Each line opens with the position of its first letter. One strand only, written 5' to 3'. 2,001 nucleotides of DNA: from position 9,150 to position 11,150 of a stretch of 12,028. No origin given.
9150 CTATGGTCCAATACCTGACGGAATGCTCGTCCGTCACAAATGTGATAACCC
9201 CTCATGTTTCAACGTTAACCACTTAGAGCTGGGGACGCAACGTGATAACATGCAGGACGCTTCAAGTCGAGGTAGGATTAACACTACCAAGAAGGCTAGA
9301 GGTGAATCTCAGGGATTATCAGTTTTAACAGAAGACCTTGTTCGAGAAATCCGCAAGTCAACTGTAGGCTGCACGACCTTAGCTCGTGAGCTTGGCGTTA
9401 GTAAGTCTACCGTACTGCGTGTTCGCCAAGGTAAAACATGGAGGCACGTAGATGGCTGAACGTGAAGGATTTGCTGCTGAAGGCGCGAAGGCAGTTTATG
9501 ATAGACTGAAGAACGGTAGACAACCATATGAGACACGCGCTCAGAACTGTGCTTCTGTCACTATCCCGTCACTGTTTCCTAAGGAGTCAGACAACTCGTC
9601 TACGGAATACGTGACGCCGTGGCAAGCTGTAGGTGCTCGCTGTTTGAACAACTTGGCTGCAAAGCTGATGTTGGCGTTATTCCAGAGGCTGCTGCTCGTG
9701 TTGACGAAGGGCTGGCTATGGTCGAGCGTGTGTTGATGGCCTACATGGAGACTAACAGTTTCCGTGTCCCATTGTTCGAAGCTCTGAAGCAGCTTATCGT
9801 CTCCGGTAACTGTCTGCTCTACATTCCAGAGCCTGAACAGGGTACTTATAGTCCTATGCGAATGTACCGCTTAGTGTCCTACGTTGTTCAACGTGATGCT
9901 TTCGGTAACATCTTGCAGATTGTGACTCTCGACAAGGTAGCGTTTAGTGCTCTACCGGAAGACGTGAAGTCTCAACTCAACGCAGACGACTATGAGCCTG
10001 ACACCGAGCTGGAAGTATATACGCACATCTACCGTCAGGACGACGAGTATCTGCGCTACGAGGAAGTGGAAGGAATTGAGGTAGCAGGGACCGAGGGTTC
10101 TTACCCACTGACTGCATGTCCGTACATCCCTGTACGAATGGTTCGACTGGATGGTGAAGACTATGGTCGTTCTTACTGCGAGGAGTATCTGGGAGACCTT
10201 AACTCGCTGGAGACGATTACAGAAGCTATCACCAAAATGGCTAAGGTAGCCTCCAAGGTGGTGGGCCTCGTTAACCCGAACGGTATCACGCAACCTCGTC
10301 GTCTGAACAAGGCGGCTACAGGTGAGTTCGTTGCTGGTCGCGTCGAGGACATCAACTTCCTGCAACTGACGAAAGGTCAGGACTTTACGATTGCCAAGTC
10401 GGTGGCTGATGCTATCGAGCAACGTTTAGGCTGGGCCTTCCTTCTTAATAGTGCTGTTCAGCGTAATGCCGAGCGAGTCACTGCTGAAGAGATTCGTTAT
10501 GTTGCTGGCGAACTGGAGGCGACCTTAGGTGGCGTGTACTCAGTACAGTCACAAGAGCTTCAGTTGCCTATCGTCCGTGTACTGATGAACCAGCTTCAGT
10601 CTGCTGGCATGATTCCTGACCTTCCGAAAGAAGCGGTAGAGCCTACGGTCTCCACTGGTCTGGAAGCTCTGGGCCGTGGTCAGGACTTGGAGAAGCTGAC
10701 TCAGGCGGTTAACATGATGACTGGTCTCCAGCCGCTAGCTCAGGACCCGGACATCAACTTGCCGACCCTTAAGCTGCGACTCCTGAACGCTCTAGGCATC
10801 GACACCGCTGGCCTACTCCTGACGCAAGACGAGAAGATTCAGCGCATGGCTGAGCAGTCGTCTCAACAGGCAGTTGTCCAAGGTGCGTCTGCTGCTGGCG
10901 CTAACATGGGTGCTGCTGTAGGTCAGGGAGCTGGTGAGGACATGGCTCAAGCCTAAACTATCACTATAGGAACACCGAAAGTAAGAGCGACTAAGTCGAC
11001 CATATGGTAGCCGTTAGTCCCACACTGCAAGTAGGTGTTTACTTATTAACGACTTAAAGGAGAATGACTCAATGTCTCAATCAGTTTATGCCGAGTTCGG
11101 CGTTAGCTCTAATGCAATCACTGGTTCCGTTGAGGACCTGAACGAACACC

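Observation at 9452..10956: Portal (gene 8) is split across two reading frames at about nt 9682, with roughly 21 codons missing relative to T7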

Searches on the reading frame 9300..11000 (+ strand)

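Call 20: search_solved_structures(query=L001:1141-2709:+, show_alignments=1)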
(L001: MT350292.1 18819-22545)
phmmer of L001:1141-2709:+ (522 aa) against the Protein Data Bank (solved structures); distinct sequences matched with E-value up to 0.001: 14.
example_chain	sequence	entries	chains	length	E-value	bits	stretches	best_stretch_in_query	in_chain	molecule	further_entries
9v30_K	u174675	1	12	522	0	1137.9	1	1-522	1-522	Portal protein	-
6r21_A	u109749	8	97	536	1.9e-229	765.4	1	3-518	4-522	Portal protein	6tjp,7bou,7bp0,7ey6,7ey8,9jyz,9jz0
6qwp_A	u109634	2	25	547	2.1e-229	765.3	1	3-518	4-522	Portal protein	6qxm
3j4a_A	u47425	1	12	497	2.5e-226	755.1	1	3-491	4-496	Head-to-tail joining protein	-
8e4g_r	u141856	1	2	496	3.6e-226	754.6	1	3-491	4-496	Portal protein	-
6qx5_A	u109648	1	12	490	1.3e-224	749.5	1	4-489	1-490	Portal protein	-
8dgf_E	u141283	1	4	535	1.4e-223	746.1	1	3-514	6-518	Portal protein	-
7y1c_A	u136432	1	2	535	8.1e-219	730.4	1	4-517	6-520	phage connector protein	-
8i4m_S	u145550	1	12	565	5.4e-94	318.7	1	12-499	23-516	Portal protein(gp 16) of the cyanophage P-SCSP1u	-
7y22_A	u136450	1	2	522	1.3e-59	205.4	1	14-498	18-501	phage connector protein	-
28sd_K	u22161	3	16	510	5.9e-59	203.2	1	14-500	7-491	Head-tail connector protein | portal protein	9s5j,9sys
8vb4_A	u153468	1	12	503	1.3e-46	162.5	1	31-495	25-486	Portal protein (gp35)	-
8es4_A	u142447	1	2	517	1.1e-37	133.1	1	30-506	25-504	Gp35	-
23sg_d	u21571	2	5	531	5.3e-35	124.2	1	36-501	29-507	portal gp19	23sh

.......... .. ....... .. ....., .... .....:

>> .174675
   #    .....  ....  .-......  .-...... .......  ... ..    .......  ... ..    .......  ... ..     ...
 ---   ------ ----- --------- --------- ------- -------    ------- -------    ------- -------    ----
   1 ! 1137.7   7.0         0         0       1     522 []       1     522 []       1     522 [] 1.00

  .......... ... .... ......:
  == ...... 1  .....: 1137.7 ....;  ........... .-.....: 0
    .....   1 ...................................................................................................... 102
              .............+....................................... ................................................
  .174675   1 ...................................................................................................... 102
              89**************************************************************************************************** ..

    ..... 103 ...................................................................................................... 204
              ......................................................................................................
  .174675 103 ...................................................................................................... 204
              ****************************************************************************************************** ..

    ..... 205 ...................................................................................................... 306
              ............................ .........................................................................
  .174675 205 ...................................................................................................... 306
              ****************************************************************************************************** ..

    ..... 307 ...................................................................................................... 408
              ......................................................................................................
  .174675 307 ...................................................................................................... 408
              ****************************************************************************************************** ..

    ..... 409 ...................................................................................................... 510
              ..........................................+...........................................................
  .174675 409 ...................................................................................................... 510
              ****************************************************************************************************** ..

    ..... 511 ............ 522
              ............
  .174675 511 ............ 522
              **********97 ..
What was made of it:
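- Closest known: Portal. Same: The relative EFA-1 matches 9v30 over its full length (call 20).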

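Call 32: find_homologous_proteins(query=L001:1141-2706:+, max_evalue=0.001)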
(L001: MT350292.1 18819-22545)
Query L001:1141-2706:+ (522 aa): 7634 proteins with E <= 0.001 among 8000 candidates; the best 120 are listed.
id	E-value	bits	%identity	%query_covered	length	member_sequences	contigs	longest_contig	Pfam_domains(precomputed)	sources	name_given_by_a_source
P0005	0.0e+0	1116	97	100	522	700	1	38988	PF12236.15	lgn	-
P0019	2.2e-270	915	79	99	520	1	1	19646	PF12236.15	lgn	-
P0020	3.9e-248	842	76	92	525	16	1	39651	PF12236.15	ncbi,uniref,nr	ncbi:predicted head to tail connector protein [Citrobacter phage CR8]|uniref:Portal protein n=1 Tax=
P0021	7.5e-247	838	74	95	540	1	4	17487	PF12236.15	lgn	-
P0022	3.2e-244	829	74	95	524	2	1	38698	PF12236.15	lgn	-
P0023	4.9e-235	799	71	95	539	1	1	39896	PF12236.15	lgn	-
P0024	3.1e-231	786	69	98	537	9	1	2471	PF12236.15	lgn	-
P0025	2.9e-230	783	69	98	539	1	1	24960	PF12236.15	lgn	-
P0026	5.9e-227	772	66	97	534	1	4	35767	PF12236.15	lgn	-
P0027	9.5e-227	771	67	95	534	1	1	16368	PF12236.15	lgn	-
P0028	1.8e-226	771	69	93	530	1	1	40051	PF12236.15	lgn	-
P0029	5.1e-226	769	68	98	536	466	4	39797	PF12236.15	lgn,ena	-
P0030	6.2e-226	769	69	92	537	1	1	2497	PF12236.15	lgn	-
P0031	6.2e-226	769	69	93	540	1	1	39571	PF12236.15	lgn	-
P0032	7.2e-226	769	68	98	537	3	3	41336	PF12236.15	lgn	-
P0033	8.4e-226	768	67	95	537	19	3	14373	PF12236.15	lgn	-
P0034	1.6e-225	767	69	93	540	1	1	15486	PF12236.15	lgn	-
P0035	2.1e-225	767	68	93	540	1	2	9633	PF12236.15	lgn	-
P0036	2.5e-225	767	68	98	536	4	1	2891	PF12236.15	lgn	-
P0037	4.5e-225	766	68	98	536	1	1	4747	PF12236.15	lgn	-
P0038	7.6e-225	765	69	93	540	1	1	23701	PF12236.15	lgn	-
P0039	7.7e-225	765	67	98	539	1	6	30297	PF12236.15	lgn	-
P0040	1.6e-224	764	67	97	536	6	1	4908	PF12236.15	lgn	-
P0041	1.8e-224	764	67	98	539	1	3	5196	PF12236.15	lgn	-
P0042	3.4e-224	763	69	92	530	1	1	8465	PF12236.15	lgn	-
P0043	3.5e-224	763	69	93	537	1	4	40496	PF12236.15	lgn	-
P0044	5.2e-224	762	67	98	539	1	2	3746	PF12236.15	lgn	-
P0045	7.8e-224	762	68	94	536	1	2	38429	PF12236.15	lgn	-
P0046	9.7e-224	762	68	93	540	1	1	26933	PF12236.15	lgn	-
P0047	1.0e-223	761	67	97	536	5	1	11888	PF12236.15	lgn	-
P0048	5.5e-223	759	66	100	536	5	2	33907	PF12236.15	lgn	-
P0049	6.5e-223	759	66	97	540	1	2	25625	PF12236.15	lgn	-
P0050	1.1e-222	758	66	95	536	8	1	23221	PF12236.15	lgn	-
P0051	2.0e-222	757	67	94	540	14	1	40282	PF12236.15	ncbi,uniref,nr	ncbi:head-to-tail connector protein [Escherichia phage P1723]|uniref:Portal protein n=1 Tax=Escheric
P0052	4.2e-222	756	67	92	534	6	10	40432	PF12236.15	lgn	-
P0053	5.4e-222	756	65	97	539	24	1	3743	PF12236.15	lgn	-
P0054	5.8e-222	756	67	94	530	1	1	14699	PF12236.15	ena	-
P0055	3.0e-221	753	66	95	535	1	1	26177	PF12236.15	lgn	-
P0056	3.4e-221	753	64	100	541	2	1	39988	PF12236.15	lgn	-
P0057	4.2e-221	753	68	92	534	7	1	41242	PF12236.15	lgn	-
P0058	4.3e-221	753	67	94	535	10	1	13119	PF12236.15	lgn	-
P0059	4.9e-221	753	65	97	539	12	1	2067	PF12236.15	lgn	-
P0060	2.1e-220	751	67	92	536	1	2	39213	PF12236.15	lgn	-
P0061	2.7e-220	750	67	94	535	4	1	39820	PF12236.15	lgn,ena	-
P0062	4.4e-220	749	66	98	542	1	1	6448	PF12236.15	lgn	-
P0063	5.7e-220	749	68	94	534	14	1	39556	PF12236.15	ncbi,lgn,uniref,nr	ncbi:putative head-to-tail joining protein [Klebsiella phage vB_KpnP_NahiliMali]|uniref:Portal prote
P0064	7.4e-220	749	67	93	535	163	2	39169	PF12236.15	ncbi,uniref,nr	ncbi:head-to-tail connector protein [Salmonella phage vB_SalS_PC192]|uniref:Portal protein n=1 Tax=S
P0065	9.1e-220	748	68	91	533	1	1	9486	PF12236.15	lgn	-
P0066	1.2e-219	748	67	100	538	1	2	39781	PF12236.15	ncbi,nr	ncbi:head-tail connector protein [Pectobacterium phage MA1A]|nr:head-tail connector [Pectobacterium 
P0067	1.5e-219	748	67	93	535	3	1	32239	PF12236.15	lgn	-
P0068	2.2e-219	747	67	94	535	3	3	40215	PF12236.15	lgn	-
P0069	2.5e-219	747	65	99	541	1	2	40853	PF12236.15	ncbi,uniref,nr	ncbi:head-to-tail joining protein [Pectobacterium phage Q19]|uniref:Portal protein n=1 Tax=Pectobact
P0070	2.9e-219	747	65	97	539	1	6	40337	PF12236.15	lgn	-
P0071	4.2e-219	746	67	100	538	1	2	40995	PF12236.15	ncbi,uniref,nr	ncbi:head-tail connector protein [Pectobacterium phage PP47]|uniref:Portal protein n=2 Tax=Pektosvir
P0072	4.5e-219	746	67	94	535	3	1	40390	PF12236.15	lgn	-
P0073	5.0e-219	746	67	94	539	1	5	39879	PF12236.15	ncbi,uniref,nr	ncbi:putative head to tail connecting protein [Erwinia phage pEp_SNUABM_10]|uniref:Portal protein n=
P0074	8.9e-219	745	65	97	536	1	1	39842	PF12236.15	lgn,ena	-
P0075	1.3e-218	745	64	97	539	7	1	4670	PF12236.15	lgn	-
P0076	1.4e-218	744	64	99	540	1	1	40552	PF12236.15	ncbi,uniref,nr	ncbi:head to tail joining protein [Pectobacterium phage Jarilo]|uniref:Portal protein n=1 Tax=Pectob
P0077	1.8e-218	744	66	94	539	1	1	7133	PF12236.15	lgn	-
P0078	3.2e-218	743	67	93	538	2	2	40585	PF12236.15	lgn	-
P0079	4.8e-218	743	66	94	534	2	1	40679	PF12236.15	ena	-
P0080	5.2e-218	743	66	95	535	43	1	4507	PF12236.15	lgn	-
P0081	7.2e-218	742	66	92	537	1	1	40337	PF12236.15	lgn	-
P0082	9.4e-218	742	67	95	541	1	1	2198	PF12236.15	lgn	-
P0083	9.6e-218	742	66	100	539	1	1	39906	PF12236.15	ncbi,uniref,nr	ncbi:head-tail adaptor [Pectobacterium phage PPWS4]|uniref:Portal protein n=1 Tax=Pectobacterium pha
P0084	1.4e-217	741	66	98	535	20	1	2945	PF12236.15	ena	-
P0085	1.6e-217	741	65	98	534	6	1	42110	PF12236.15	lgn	-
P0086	2.1e-217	741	67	95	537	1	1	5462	PF12236.15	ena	-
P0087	2.4e-217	740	66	98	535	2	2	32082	PF12236.15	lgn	-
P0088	5.0e-217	739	66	96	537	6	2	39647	PF12236.15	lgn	-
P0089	6.4e-217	739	66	93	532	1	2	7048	PF12236.15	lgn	-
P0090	8.0e-217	739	67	94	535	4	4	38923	PF12236.15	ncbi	-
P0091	8.0e-217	739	66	92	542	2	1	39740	PF12236.15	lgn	-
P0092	1.5e-216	738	66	97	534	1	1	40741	PF12236.15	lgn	-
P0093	2.2e-216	737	68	94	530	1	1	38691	PF12236.15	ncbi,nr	ncbi:MAG: phage tail protein [Spirochaetia bacterium]|nr:phage tail protein [Spirochaetia bacterium]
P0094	2.6e-216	737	65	94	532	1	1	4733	PF12236.15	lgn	-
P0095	2.8e-216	737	66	94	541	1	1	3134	PF12236.15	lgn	-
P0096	3.2e-216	737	65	94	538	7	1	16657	PF12236.15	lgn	-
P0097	3.6e-216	737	64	98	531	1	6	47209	PF12236.15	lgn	-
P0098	3.6e-216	737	66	97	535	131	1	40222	PF12236.15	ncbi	-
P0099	4.8e-216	736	64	98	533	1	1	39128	PF12236.15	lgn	-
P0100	1.9e-215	734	64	98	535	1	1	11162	PF12236.15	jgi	jgi:hypothetical protein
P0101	2.4e-215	734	65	97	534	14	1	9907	PF12236.15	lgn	-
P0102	2.4e-215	734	64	98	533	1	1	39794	PF12236.15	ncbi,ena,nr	ncbi:MAG: hypothetical protein [Caudoviricetes sp.]|nr:MAG: hypothetical protein [Caudoviricetes sp.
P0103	2.6e-215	734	66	94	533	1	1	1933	PF12236.15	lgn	-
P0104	3.8e-215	733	66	99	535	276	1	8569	PF12236.15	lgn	-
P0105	5.7e-215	733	67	93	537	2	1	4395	PF12236.15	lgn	-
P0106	9.8e-215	732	66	94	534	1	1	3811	PF12236.15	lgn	-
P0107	1.0e-214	732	66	92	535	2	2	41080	PF12236.15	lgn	-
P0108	1.1e-214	732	64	98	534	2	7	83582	PF12236.15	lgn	-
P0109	1.2e-214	732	65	93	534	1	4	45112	PF12236.15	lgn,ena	-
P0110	1.8e-214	731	64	98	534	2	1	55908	PF12236.15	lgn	-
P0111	2.4e-214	731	65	98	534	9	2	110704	PF12236.15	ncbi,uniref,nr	ncbi:portal protein [Metapseudomonas otitidis]|uniref:portal protein n=1 Tax=Metapseudomonas otitidi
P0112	2.6e-214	730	65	95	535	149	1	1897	PF12236.15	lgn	-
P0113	3.0e-214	730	67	94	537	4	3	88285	PF12236.15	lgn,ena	-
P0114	3.1e-214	730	66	95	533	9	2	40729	PF12236.15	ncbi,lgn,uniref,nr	ncbi:head-to-tail connector protein [Dickeya phage Mysterion]|uniref:Portal protein n=2 Tax=Aarhusvi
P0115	4.4e-214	730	65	97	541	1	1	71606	PF12236.15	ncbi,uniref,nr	ncbi:portal protein [Pseudomonas asplenii]|uniref:portal protein n=1 Tax=Pseudomonas asplenii TaxID=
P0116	7.7e-214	729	66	92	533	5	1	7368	PF12236.15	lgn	-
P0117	1.1e-213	728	63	98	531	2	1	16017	PF12236.15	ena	-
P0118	1.2e-213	728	65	94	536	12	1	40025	PF12236.15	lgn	-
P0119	1.2e-213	728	66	94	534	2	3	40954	PF12236.15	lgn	-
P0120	1.6e-213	728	66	93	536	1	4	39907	PF12236.15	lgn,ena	-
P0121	2.9e-213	727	64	98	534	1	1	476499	PF12236.15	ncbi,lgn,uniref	ncbi:portal protein [Pseudomonas sp. USHLN015]|uniref:portal protein n=1 Tax=Pseudomonas sp. USHLN01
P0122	4.2e-213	726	64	98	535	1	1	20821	PF12236.15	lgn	-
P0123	8.8e-213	725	64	98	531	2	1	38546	PF12236.15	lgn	-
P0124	1.2e-212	725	66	91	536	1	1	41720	PF12236.15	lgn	-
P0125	1.3e-212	725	65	92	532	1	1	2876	PF12236.15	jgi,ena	-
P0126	1.8e-212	724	65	98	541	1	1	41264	PF12236.15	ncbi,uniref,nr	ncbi:head-tail connector protein [Pseudomonas phage 10P302A]|uniref:Portal protein n=1 Tax=Pseudomon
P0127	1.8e-212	724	66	94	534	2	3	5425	PF12236.15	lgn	-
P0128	3.3e-212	723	65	94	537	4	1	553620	PF12236.15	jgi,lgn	-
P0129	4.0e-212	723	67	93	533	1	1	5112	PF12236.15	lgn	-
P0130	4.3e-212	723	64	95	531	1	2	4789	PF12236.15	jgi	jgi:hypothetical protein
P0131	7.4e-212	722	63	100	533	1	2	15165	PF12236.15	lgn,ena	-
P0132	8.0e-212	722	64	97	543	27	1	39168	PF12236.15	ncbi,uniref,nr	ncbi:putative head-to-tail joining protein [Morganella phage vB_MmoP_Lilpapawes]|uniref:Portal prote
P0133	8.8e-212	722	63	95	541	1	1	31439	PF12236.15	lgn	-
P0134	9.3e-212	722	65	93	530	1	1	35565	PF12236.15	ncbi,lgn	-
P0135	1.1e-211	722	64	98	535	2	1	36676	PF12236.15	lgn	-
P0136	1.8e-211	721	66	94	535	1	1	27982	PF12236.15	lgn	-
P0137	3.1e-211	720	65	98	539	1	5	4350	PF12236.15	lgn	-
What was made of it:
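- On T7-type portal protein gene (PF12236): All 120 listed homologues are 520-543 aa (call 32).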
